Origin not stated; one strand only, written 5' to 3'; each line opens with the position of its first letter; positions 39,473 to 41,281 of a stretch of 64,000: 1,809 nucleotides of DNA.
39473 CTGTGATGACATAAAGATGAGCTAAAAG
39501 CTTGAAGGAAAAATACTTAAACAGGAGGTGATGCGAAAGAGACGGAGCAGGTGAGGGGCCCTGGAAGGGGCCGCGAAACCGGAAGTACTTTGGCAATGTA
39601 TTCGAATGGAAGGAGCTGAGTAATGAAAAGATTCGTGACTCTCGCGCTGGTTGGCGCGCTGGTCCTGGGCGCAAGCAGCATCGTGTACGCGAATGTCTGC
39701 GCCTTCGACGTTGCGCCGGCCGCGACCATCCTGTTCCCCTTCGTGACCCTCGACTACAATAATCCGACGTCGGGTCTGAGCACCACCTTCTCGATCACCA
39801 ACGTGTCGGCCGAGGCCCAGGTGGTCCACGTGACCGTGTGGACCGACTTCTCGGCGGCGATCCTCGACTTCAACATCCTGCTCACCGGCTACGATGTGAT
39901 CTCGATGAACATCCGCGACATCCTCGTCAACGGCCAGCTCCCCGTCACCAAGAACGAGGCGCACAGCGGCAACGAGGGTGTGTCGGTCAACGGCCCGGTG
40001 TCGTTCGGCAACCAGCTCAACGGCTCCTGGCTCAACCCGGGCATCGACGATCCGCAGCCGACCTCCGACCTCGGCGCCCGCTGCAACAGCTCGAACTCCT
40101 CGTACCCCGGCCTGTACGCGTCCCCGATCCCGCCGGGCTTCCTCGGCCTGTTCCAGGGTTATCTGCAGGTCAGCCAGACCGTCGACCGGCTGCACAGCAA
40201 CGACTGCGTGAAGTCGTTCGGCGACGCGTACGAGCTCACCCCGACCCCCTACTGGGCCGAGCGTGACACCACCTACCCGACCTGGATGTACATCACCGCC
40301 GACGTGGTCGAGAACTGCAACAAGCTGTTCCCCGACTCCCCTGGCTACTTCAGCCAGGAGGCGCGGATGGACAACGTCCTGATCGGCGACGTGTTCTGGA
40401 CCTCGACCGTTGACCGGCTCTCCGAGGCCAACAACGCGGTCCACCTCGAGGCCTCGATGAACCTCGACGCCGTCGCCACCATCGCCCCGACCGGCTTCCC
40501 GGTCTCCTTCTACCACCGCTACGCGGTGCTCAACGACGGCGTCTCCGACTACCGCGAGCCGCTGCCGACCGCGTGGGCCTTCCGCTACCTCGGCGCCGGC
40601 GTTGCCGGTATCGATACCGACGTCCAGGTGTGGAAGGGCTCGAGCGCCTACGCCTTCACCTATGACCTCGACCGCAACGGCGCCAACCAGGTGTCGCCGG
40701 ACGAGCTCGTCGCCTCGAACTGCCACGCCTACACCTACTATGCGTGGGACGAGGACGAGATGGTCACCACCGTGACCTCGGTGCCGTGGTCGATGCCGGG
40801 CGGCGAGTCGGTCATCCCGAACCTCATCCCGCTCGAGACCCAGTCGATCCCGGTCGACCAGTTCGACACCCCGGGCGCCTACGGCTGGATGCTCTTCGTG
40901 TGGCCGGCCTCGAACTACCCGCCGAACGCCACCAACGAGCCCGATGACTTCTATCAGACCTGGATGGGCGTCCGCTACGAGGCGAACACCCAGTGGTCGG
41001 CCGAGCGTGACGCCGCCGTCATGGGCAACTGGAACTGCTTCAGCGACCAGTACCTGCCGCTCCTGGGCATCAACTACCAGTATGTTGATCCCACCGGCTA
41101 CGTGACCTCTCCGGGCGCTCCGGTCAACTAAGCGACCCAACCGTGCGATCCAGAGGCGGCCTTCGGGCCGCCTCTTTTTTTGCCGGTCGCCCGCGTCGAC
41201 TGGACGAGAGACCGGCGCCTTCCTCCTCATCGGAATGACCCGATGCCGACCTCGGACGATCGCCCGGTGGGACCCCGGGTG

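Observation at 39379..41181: Self-contained high-expression cassette for an orphan 502-aa secreted acidic protein (S-layer-like signature)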

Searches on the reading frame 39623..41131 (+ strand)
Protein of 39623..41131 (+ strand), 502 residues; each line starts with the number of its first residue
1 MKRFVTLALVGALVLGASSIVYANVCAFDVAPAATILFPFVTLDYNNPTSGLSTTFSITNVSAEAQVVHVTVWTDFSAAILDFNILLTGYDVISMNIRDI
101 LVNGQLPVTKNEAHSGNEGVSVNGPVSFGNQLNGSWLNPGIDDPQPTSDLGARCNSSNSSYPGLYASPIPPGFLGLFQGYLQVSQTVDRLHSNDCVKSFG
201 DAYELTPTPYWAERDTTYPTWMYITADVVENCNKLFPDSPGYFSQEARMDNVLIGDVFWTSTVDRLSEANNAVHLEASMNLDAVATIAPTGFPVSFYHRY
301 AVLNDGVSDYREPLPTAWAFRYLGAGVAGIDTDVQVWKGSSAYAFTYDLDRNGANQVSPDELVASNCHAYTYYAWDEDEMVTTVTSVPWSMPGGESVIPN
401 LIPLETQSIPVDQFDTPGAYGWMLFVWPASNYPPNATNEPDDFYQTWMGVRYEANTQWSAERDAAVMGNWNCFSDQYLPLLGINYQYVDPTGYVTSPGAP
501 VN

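Call 6: search_protein_families(library=pfam, proteins=[window:39623-41131:+], max_evalue=0.01)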
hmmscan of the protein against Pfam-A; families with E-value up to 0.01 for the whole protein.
window:39623-41131:+ (502 aa): 0 families

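Call 7: search_protein_families(library=ncbifam, proteins=[window:39623-41131:+], max_evalue=0.01)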
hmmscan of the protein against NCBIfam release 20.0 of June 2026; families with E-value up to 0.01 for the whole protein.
window:39623-41131:+ (502 aa): 0 families

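Call 8: find_homologous_proteins(query=window:39623-41128:+, max_evalue=0.001)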
Query window:39623-41128:+ (502 aa): 694 proteins with E <= 0.001 among 8000 candidates; the best 120 are listed.
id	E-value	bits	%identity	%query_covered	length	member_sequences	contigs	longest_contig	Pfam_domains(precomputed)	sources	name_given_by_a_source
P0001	0.0e+0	1092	93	100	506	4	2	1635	-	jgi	jgi:hypothetical protein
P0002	5.7e-284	961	83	100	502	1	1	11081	-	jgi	jgi:hypothetical protein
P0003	8.8e-281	950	82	100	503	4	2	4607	-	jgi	jgi:hypothetical protein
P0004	9.0e-280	947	82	99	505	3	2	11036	-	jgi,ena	-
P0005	4.4e-279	945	82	99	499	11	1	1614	-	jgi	jgi:hypothetical protein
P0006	5.0e-279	944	83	99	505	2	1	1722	-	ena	-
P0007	1.2e-278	943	82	99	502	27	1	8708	-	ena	-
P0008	4.3e-278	941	81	99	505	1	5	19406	-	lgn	-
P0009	5.1e-276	934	81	100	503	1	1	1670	-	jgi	-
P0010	1.8e-273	926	81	99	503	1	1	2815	-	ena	-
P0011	5.1e-273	925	80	99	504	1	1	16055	-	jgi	jgi:hypothetical protein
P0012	3.0e-270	915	80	100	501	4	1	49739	-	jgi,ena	-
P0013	8.7e-270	914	80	99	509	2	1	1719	-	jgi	-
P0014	3.4e-269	912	80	98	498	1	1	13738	-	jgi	jgi:hypothetical protein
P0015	3.3e-268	909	79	99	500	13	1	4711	-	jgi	-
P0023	2.6e-262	889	77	100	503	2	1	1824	-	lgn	-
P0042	5.3e-225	766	68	100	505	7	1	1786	-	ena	-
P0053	1.4e-194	666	61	100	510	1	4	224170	-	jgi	-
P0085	2.2e-159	550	56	96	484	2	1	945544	-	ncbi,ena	-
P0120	6.8e-143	495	50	100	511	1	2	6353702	-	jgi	jgi:hypothetical protein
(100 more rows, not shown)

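Call 9: search_solved_structures(query=window:39623-41128:+, max_evalue=10)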
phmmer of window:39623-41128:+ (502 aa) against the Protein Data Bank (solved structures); distinct sequences matched with E-value up to 10: 0.

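Call 15: find_encoding_contigs(protein=P0120, flank=10000, max_places=2)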
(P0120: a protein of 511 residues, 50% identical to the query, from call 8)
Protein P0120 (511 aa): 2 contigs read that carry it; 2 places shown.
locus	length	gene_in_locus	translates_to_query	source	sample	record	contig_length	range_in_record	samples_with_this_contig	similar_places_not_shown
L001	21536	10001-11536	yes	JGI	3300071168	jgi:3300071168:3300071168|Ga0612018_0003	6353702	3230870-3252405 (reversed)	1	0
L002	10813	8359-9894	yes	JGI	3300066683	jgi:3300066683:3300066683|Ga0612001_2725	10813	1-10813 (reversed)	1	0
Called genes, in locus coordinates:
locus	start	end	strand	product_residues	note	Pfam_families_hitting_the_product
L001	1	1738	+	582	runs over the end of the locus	PF05580:Peptidase_S55 (faint)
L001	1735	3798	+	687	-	-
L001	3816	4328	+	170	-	PF01467:CTP_transf_like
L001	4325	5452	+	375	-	PF13439:Glyco_transf_4, PF13579:Glyco_trans_4_4, PF20706:GT4-conflict (weak), PF00534:Glycos_transf_1, PF13692:Glyco_trans_1_4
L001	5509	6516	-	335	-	-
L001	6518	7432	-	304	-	PF07719:TPR_2 (faint), PF17874:TPR_MalT (faint), PF13424:TPR_12 (weak)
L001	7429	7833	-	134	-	PF13744:HTH_37, PF12844:HTH_19, PF13560:HTH_31, PF01381:HTH_3, PF13443:HTH_26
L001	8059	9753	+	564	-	PF12256:TcdB_toxin_midN (faint), PF01839:FG-GAP (faint), PF13517:FG-GAP_3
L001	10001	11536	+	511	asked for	-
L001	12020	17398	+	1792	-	-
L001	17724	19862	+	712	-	-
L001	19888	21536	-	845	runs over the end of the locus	PF12704:MacB_PCD, PF02687:FtsX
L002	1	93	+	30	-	?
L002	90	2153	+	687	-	-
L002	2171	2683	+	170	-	PF01467:CTP_transf_like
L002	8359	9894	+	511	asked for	-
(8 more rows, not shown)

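Call 16: find_encoding_contigs(protein=P0085, flank=10000, max_places=2)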
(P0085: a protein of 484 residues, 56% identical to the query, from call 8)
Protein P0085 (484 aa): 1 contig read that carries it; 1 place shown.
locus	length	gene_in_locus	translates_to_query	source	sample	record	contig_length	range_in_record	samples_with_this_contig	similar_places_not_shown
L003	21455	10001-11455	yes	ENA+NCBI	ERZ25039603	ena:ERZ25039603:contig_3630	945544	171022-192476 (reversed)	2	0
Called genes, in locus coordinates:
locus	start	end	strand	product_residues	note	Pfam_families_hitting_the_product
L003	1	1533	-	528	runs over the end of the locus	PF13145:Rotamase_2, PF00639:Rotamase (weak), PF13616:Rotamase_3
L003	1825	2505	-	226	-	-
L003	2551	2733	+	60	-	-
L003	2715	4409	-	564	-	PF02770:Acyl-CoA_dh_M (weak), PF00441:Acyl-CoA_dh_1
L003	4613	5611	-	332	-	-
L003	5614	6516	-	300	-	PF07719:TPR_2 (faint), PF13424:TPR_12 (faint), PF17874:TPR_MalT (weak)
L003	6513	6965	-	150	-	PF13744:HTH_37, PF12844:HTH_19, PF13443:HTH_26, PF13560:HTH_31, PF01381:HTH_3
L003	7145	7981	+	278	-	-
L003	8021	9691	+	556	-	PF01839:FG-GAP (faint), PF13517:FG-GAP_3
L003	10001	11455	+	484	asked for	-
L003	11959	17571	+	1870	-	-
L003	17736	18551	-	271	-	-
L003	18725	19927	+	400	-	PF00005:ABC_tran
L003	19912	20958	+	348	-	PF20706:GT4-conflict, PF00534:Glycos_transf_1, PF13692:Glyco_trans_1_4, PF13524:Glyco_trans_1_2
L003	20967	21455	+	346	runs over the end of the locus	PF00535:Glycos_transf_2, PF13641:Glyco_tranf_2_3 (weak)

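Call 17: find_encoding_contigs(protein=P0053, flank=10000, max_places=2)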
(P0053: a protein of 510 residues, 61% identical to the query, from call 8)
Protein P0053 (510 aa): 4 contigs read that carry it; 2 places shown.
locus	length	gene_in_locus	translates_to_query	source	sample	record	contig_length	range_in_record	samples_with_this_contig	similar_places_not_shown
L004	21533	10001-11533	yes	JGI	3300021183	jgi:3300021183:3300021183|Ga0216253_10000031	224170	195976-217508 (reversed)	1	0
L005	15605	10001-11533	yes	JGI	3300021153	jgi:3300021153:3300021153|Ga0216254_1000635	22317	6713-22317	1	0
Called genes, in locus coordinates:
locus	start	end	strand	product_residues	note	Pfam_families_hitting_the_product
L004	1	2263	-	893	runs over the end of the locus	PF00069:Pkinase, PF07714:PK_Tyr_Ser-Thr, PF24885:TPR_NPHP3, PF13424:TPR_12, PF13374:TPR_10, PF13424:TPR_12, PF17874:TPR_MalT, PF13374:TPR_10, +22 more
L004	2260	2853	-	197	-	PF07638:Sigma70_ECF, PF08281:Sigma70_r4_2, PF04545:Sigma70_r4 (weak)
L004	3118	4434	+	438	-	-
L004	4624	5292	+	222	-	-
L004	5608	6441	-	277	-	-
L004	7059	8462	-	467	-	PF00144:Beta-lactamase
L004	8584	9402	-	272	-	PF00797:Acetyltransf_2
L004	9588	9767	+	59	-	-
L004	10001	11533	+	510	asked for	-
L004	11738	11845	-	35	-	-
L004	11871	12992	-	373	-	PF00155:Aminotran_1_2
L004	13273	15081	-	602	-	PF13365:Trypsin_2, PF11617:Cu-binding_MopE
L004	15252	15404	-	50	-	-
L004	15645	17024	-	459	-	PF08309:LVIVD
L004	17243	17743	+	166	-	-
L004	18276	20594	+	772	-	PF02412:TSP_3 (faint)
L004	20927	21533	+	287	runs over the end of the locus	PF13229:Beta_helix (faint)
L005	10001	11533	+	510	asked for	-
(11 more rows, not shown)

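Call 22: find_related_loci(query=A1, collection=genome_contigs, flank=10000)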
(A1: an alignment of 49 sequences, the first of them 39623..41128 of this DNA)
Query A1 (502 aa) in genome_contigs; peptide patterns used: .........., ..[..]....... (x = any residue, [..] = any of these).
75 stretches matched a pattern; 70 encode a relative of the query (tblastn E <= 1e-3); 69 distinct loci.
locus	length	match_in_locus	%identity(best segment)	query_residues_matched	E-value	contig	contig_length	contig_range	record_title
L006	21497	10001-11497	81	1-498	0e+0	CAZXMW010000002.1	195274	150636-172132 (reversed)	MAG TPA_asm: uncultured Thermoanaerobaculia bacterium isolate SRP141376_co3_382 genome assembly, contig: NODE_62_length_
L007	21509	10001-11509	80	1-502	0e+0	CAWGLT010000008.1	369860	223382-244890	MAG: uncultured Acidobacteriota bacterium isolate MFD09779.bin.1.87 genome assembly, contig: contig_34730, whole genome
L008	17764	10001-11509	77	1-502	0e+0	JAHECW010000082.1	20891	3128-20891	MAG: Acidobacteria bacterium isolate Ww181 NODE_4666_length_20891_cov_4.138084, whole genome shotgun sequence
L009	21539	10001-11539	75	1-502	0e+0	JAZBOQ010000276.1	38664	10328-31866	MAG: Thermoanaerobaculales bacterium isolate bin.607 k117_9034213, whole genome shotgun sequence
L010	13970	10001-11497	80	1-498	0e+0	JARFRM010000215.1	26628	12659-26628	MAG: Thermoanaerobaculales bacterium isolate MAG_Ve_Sed_50 k141_530978, whole genome shotgun sequence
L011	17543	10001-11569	68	1-502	0e+0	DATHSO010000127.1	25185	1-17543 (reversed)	MAG TPA_asm: Candidatus Methylomirabilota bacterium isolate SMAG_U16053 k141_714875, whole genome shotgun sequence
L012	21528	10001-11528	71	1-498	0e+0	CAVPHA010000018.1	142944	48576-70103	MAG: uncultured Acidobacteriota bacterium isolate MFD09964.bin.2.45 genome assembly, contig: contig_35243, whole genome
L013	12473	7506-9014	60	1-500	0e+0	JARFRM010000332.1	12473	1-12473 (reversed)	MAG: Thermoanaerobaculales bacterium isolate MAG_Ve_Sed_50 k141_1071291, whole genome shotgun sequence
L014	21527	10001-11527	60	1-497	0e+0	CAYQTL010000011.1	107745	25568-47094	MAG TPA_asm: uncultured Thermoanaerobaculia bacterium isolate SRP332253_co2_167 genome assembly, contig: NODE_113_length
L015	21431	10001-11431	56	1-482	3e-164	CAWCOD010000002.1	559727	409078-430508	MAG: uncultured Holophagae bacterium isolate MFD03804.bin.1.68 genome assembly, contig: contig_12963, whole genome shotg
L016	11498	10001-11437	55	1-486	7e-163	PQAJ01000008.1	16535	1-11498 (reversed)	MAG: Holophagae bacterium isolate FeB_10 contig_921, whole genome shotgun sequence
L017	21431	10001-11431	56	1-484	4e-162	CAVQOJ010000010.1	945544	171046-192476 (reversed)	MAG: uncultured Holophagae bacterium isolate MFD09964.bin.1.228 genome assembly, contig: contig_3630, whole genome shotg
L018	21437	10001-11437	54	1-486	6e-160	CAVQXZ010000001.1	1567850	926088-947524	MAG: uncultured Holophagae bacterium isolate MFD00032.bin.2.196 genome assembly, contig: contig_10168, whole genome shot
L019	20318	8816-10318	55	1-502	3e-160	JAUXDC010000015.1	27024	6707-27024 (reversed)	MAG: Holophagae bacterium isolate CSMAG_2841 CSMAG_2841_k119_803574_length_27024_cov_7.0000, whole genome shotgun sequen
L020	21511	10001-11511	77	1-502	5e-158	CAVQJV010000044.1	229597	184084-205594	MAG: uncultured Acidobacteriota bacterium isolate MFD09779.bin.2.172 genome assembly, contig: contig_64665, whole genome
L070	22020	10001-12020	27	9-338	2e-20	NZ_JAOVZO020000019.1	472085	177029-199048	Tahibacter soli strain BL contig_5, whole genome shotgun sequence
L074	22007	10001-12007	27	23-338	1e-16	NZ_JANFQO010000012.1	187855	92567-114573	Tahibacter harae strain P2K NODE_12+_length_187855_cov_48.9969, whole genome shotgun sequence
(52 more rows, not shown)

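Call 23: predict_structure(alignment_id=A1)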
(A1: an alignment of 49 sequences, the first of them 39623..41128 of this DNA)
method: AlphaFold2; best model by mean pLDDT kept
length: 502 residues; sequences in the alignment: 49
mean_pLDDT: 86.6   pTM: 0.87
mean pLDDT of the five models: 86.6, 83.8, 83.3, 79.6, 79.1
residues with pLDDT >= 90: 323; 70-90: 118; 50-70: 35; < 50: 26
segments of 3 or more residues with pLDDT < 50: 1-23, 500-502
pLDDT, mean of each block of 10 residues (from residue 1): 41 37 63 95 94 96 97 95 96 97 96 83 71 69 92 94 96 96 96 91 91 94 98 97 96 95 86 94 89 95 96 95 92 95 93 91 93 84 57 72 95 90 91 67 93 83 91 84 78 71 39
secondary structure, 60 per line:
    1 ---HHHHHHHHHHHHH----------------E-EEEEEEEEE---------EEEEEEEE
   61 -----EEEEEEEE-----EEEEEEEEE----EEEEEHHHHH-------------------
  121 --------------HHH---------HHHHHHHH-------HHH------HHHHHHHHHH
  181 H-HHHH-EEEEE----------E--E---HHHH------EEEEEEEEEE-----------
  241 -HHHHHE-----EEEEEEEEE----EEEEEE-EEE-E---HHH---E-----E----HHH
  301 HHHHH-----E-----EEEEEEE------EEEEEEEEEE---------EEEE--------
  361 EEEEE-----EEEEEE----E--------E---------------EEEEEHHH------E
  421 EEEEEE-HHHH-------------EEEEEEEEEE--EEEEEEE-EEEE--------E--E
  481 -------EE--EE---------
elements in order: H4-16 E35-43 E53-60 E66-73 E79-87 E92-96 H97-101 H147-154 H171-181 H183-186 E188-192 H210-213 E220-229 H242-246 E253-261 E266-271 E273-275 H298-305 E317-323 E330-339 E349-352 E361-365 E371-376 E406-410 E420-426 H428-431 E445-454 E457-463 E465-468

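Call 25: search_protein_representatives(alignment_id=A1)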
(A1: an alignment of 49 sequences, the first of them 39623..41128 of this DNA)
Query: 49 sequences, 500 profile positions. Proteins with E-value up to 0.001 (for the whole library): 1593; up to 1e-10: 1292; up to 1e-30: 571. The best 150 are listed.
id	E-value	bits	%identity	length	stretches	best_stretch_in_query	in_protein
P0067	8.2e-228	773.3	-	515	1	1-497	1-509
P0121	6.7e-190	648.2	-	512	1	1-497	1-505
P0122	2.7e-185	633.1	-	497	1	1-487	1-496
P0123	6.9e-181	618.5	-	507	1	7-488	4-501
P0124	2.0e-179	613.7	-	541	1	1-490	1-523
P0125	9.1e-170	581.8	-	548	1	1-494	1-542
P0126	2.4e-167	573.9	-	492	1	2-493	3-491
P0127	5.7e-160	549.5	-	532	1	1-497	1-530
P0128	8.4e-158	542.4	-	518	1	1-496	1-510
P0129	9.8e-156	535.5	-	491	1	1-494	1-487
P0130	4.4e-155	533.4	-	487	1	1-496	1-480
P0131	1.1e-154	532.1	-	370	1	126-496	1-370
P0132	1.1e-153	528.8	-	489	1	5-495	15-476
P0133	4.0e-152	523.6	-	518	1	1-490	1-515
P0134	4.5e-149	513.6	-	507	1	1-496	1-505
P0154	1.9e-92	326.8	-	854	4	1-131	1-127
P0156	3.2e-92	326.0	-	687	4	217-421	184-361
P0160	2.3e-88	313.3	-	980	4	19-105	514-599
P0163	1.8e-85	303.7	-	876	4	22-130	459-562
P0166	2.7e-82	293.3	-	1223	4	223-351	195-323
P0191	6.3e-72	259.1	-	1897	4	30-109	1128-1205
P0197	1.2e-69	251.6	-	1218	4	14-132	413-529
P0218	3.9e-60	220.2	-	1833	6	20-131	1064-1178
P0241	2.1e-54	201.3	-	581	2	8-306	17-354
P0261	4.9e-50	186.9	-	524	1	22-348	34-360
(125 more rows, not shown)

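Call 28: search_protein_families(library=pfam, proteins=[P0154, P0160, P0166, P0191, P0218, P0197, P0156, P0241, P0261], max_evalue=0.01)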
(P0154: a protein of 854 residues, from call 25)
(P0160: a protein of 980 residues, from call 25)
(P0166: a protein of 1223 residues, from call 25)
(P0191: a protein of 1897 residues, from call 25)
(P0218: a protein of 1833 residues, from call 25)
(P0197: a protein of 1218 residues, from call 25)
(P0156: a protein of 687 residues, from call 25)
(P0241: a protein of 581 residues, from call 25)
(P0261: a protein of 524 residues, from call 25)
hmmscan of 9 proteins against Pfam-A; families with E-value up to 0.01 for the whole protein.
P0154 (854 aa): 0 families

P0160 (980 aa): 0 families

P0166 (1223 aa): 4 families
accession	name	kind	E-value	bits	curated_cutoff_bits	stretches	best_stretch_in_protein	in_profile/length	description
PF18911.6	PKD_4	-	1.9e-08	34.7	27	1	905-977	11-80/85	PKD domain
PF00801.26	PKD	-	1.3e-06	28.8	23.5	1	903-978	7-78/80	PKD domain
PF13004.13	BACON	-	2.1e-05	24.8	25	1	1018-1071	2-61/61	Putative binding domain, N-terminal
PF19190.6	BACON_2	-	0.00018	21.8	25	1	997-1065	9-82/94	Viral BACON domain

P0191 (1897 aa): 2 families
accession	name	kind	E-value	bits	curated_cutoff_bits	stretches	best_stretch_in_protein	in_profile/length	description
PF18911.6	PKD_4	-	2.7e-39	133.5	27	4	1057-1110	26-79/85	PKD domain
PF00801.26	PKD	-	3e-37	126.9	23.5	4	1047-1113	9-79/80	PKD domain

P0218 (1833 aa): 3 families
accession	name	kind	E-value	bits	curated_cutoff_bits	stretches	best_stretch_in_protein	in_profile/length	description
PF18911.6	PKD_4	-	7.7e-34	116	27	3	980-1035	14-70/85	PKD domain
PF00801.26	PKD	-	1.2e-29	102.5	23.5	3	974-1042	5-74/80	PKD domain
PF13927.12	Ig_3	-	0.0048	17.8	30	0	551-590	5-42/78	Immunoglobulin domain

P0197 (1218 aa): 1 family
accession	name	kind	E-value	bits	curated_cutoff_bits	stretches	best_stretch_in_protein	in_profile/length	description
PF01483.27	P_proprotein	-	3.1e-10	40.4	21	1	87-198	6-85/86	Proprotein convertase P-domain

P0156 (687 aa): 0 families

P0241 (581 aa): 0 families

P0261 (524 aa): 0 families

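Call 38: fold_search(model_id=the predicted structure, library=pdb)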
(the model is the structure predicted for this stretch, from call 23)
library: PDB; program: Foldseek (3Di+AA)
matches with E <= 10: 335; with E <= 0.001: 0
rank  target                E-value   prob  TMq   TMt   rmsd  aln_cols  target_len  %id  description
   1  1png                  2.3e-02  0.28  0.19  0.27  16.5       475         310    9  CRYSTAL STRUCTURE OF PEPTIDE-N(4)-(N-ACETYL-BETA-D-GLUCOSAMINYL) ASPARAGINE AMIDASE AT 2.2 ANGSTROMS RESOLUTION (released 1994-11-30)
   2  3q5t                  3.2e-02  0.14  0.09  0.16  19.0       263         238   10  V beta/V beta homodimerization-based pre-TCR model suggested by TCR beta crystal structures (released 2011-03-16)
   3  5brz_E                3.8e-02  0.12  0.09  0.16  20.4       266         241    8  MAGE-A3 reactive TCR in complex with MAGE-A3 in HLA-A1 (released 2016-03-02)
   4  8es9_B                4.7e-02  0.07  0.10  0.14  21.1       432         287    8  CryoEM structure of PN45428 TCR-CD3 in complex with HLA-A2 MAGEA4 (released 2023-05-03)
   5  1nc7_B                5.3e-02  0.99  0.19  0.73   9.7       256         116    6  Crystal Structure of Thermotoga maritima 1070 (released 2003-07-01)
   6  1nc7_A                5.6e-02  0.99  0.18  0.71  10.1       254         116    6  Crystal Structure of Thermotoga maritima 1070 (released 2003-07-01)
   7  1nc7_D                5.9e-02  0.99  0.19  0.72  10.0       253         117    6  Crystal Structure of Thermotoga maritima 1070 (released 2003-07-01)
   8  9jjg_A                8.3e-02  0.04  0.12  0.12  24.1       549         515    8  Cryo-EM structure of RHDV GI.2 virion (released 2024-10-16)
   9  1bmv_2                1.2e-01  0.06  0.14  0.18  19.1       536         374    8  PROTEIN-RNA INTERACTIONS IN AN ICOSAHEDRAL VIRUS AT 3.0 ANGSTROMS RESOLUTION (released 1989-10-09)
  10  9i3h_A                1.3e-01  0.04  0.13  0.12  23.9       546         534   10  CP of RHDV mutant - N15 (released 2025-11-26)
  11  6lem_A                1.6e-01  0.05  0.11  0.09  23.7       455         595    6  Structure of E. coli beta-glucuronidase complex with C6-nonyl uronic isofagomine (released 2021-01-27)
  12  5nmg_J                2.1e-01  0.05  0.08  0.14  21.1       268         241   10  868 TCR in complex with HLA A02 presenting SLYFNTIAVL (released 2017-11-15)
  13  7kn4_L                2.3e-01  0.05  0.08  0.14  19.0       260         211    7  Crystal structure of SARS-CoV-2 spike protein receptor-binding domain complexed with a pre-pandemic antibody S-E6 Fab (released 2021-09-22)
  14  8vd0_E                2.5e-01  0.06  0.08  0.15  20.3       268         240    8  Human TCR ET650-4 in complex with DQ8-InsC8-15-IAPP2 (released 2024-08-07)
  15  2x09_A                2.5e-01  0.02  0.08  0.06  18.1       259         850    8  Inhibition of the exo-beta-D-glucosaminidase CsxA by a glucosamine- configured castanospermine and an amino-australine (released 2010-02-09)
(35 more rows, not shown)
